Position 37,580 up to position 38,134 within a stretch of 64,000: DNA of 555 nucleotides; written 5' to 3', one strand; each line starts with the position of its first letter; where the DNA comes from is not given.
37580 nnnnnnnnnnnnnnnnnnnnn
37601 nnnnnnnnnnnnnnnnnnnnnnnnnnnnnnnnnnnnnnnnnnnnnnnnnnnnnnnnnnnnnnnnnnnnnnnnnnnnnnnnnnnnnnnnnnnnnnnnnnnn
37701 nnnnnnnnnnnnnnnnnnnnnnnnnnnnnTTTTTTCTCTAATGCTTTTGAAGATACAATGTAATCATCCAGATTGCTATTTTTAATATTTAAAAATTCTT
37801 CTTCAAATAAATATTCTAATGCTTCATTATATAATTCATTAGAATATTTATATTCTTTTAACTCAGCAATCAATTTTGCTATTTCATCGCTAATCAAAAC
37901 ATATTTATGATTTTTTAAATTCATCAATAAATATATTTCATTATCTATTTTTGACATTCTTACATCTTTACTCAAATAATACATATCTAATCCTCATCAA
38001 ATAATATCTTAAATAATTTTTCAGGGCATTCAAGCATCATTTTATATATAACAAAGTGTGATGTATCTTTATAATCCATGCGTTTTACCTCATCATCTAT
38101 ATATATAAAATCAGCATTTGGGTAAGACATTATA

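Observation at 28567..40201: Radical-SAM RiPP cluster with an unusual tailoring set (HprK-like kinase, nucleotidyltransferase, orphan AAA ATPase, SPASM-only protein, cytoplasmic S8 protease)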

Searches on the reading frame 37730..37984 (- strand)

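Call 62: search_protein_families(library=pfam, proteins=[window:37730-37984:-], max_evalue=10)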
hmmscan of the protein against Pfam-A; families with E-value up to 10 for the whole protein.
seq(85 aa): 1 family
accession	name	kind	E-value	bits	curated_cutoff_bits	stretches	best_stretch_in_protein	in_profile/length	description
PF07261.16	DnaB_2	-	0.017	15.2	22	1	31-71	13-50/74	Replication initiation and membrane attachment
